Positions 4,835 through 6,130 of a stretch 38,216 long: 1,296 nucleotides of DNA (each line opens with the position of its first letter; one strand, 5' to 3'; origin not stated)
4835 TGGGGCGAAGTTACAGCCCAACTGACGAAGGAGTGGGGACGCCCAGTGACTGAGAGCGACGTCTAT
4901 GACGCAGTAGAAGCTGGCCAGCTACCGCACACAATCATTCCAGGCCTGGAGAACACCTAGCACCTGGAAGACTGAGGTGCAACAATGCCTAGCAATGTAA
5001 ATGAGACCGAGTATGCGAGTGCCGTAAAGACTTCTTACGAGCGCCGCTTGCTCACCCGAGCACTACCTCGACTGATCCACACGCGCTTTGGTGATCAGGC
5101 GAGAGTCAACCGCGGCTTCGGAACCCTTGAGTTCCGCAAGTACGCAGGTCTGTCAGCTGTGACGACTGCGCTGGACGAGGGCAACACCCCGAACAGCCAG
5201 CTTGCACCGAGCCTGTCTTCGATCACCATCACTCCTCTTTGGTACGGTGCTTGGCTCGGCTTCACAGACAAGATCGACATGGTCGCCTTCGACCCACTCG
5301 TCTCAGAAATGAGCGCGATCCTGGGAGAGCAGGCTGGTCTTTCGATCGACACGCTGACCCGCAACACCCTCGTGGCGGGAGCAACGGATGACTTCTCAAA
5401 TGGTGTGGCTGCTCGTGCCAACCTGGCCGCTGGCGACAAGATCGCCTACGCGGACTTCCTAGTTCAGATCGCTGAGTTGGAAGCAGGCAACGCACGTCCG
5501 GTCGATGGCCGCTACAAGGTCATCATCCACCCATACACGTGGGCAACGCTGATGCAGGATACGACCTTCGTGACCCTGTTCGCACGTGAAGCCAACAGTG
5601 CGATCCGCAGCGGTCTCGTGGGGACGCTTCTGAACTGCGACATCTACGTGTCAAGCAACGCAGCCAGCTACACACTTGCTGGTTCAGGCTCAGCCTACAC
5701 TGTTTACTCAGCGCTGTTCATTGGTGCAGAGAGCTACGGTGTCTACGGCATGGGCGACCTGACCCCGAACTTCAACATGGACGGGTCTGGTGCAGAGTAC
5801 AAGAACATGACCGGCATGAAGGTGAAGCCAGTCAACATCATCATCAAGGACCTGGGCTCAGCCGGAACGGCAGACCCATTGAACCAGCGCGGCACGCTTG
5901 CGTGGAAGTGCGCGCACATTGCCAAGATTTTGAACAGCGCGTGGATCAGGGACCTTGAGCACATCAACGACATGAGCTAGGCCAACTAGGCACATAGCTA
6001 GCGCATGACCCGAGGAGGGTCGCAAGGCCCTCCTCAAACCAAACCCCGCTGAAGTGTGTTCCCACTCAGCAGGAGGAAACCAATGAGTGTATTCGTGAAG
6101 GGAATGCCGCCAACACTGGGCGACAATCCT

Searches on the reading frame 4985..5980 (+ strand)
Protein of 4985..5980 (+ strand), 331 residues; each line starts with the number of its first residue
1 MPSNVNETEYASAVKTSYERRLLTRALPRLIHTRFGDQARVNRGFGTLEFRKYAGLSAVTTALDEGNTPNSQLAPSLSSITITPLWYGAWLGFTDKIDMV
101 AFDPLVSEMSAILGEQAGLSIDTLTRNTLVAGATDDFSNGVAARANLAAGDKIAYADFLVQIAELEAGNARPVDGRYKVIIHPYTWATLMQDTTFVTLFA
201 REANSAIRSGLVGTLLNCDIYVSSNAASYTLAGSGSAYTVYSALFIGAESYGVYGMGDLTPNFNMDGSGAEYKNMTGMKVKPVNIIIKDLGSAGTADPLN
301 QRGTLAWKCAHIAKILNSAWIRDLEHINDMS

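Call 9: search_protein_families(library=phrogs, proteins=[window:4985-5980:+])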
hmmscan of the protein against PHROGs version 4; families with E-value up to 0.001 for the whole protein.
window:4985-5980:+ (331 aa): 2 families
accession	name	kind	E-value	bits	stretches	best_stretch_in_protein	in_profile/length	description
phrog_1357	-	head and packaging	1.6e-39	136.9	1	7-322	26-340/356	major head protein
phrog_267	-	head and packaging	2e-09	38.1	1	8-232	43-265/410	major head protein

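Call 12: search_dna_similar(query=window:4985-5980:+, collection=phages, mode=protein, max_rows=25)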
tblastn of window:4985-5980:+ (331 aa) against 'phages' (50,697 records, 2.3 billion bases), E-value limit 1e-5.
Records with a match: 31; places in all: 31; records where one place covers at least 80% of the query: 30.
Best place of each record, by identity: <60% 31.
By first word of the organism name: Bacillus 13; Bacteriophage 10; Caudoviricetes 2; Paenibacillus 2; Stenotrophomonas 1; Pseudomonas 1; Pseudoalteromonas 1; Xanthomonas 1.
By host as written in the record: - 12; Bacillus megaterium 6; Bacillus megaterium Km 5; Bacillus megaterium strain Km Sp- 2; Stenotrophomonas rhizophila CEMTC 4565 1; Paenibacillus larvae Pl02-27 1; Paenibacillus larvae SV21 1; Pseudomonas aeruginosa 1; and 2 more.
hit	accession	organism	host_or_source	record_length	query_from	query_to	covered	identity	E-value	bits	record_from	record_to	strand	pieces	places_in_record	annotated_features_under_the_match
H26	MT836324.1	Bacteriophage sp.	human fecal samples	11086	3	325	98%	32.0%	5e-36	143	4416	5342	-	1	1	record has no annotation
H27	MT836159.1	Bacteriophage sp.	human fecal samples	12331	8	331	98%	30.8%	1e-34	139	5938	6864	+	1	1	record has no annotation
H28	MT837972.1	Bacteriophage sp.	human fecal samples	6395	14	331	96%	31.4%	3e-35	141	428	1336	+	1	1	record has no annotation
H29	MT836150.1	Bacteriophage sp.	human fecal samples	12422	9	326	96%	31.3%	6e-43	163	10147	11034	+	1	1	record has no annotation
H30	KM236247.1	Bacillus phage Pascal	Bacillus megaterium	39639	1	322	97%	30.8%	3e-31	130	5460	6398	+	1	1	capsid protein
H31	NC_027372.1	Bacillus phage Pascal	Bacillus megaterium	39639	1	322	97%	30.8%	3e-31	130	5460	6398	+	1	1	major head protein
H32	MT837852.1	Bacteriophage sp.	human fecal samples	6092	14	325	94%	31.7%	1e-35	142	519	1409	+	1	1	record has no annotation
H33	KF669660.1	Bacillus phage Pony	Bacillus megaterium Km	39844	18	322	92%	31.5%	6e-31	129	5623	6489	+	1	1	hypothetical protein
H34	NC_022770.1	Bacillus phage Pony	Bacillus megaterium Km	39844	18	322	92%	31.5%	6e-31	129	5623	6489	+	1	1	major head protein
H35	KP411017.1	Bacillus phage Palmer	Bacillus megaterium strain Km Sp-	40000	18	322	92%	31.5%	6e-31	129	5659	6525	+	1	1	capsid protein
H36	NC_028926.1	Bacillus phage Palmer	Bacillus megaterium strain Km Sp-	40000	18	322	92%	31.5%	6e-31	129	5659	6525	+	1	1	major head protein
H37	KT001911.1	Bacillus phage Pavlov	Bacillus megaterium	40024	18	322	92%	31.5%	6e-31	129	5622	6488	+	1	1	hypothetical protein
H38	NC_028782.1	Bacillus phage Pavlov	Bacillus megaterium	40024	18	322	92%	31.5%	6e-31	129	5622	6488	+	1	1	major head protein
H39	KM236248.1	Bacillus phage Pookie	Bacillus megaterium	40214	18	322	92%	31.5%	6e-31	129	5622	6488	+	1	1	capsid protein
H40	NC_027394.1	Bacillus phage Pookie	Bacillus megaterium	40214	18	322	92%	31.5%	6e-31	129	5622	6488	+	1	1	major head protein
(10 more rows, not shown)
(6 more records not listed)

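Call 13: find_related_loci(query=window:4985-5980:+, collection=viral_contigs, flank=10000)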
Query window:4985-5980:+ (331 aa) in viral_contigs; peptide patterns used: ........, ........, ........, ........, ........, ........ (x = any residue, [..] = any of these).
No stretch of DNA in the collection matches any of the patterns.

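Call 82: find_encoding_contigs(protein=window:4985-5980:+, flank=10000, max_places=3)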
Protein window:4985-5980:+ (331 aa): 10 contigs read that carry it; 3 places shown.
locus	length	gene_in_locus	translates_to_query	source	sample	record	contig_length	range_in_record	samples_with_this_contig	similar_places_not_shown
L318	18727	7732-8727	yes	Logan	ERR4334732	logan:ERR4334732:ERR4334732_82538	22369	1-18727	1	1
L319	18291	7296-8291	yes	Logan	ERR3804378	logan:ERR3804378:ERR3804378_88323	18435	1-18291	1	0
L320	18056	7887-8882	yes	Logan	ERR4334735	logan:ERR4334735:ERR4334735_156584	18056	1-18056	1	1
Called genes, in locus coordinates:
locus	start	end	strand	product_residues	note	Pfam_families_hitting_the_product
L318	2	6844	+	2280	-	?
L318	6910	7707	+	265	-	-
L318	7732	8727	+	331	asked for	PF25209:Phage_capsid_4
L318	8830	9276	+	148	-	-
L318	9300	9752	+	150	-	-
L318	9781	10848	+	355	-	-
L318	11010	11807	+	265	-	-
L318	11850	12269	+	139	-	-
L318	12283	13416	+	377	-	-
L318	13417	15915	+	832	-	-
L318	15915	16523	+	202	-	PF04480:DUF559 (weak)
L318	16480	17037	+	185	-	-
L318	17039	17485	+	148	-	-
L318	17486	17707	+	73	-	-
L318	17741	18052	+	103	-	-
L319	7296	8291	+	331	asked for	PF25209:Phage_capsid_4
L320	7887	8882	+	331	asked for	PF25209:Phage_capsid_4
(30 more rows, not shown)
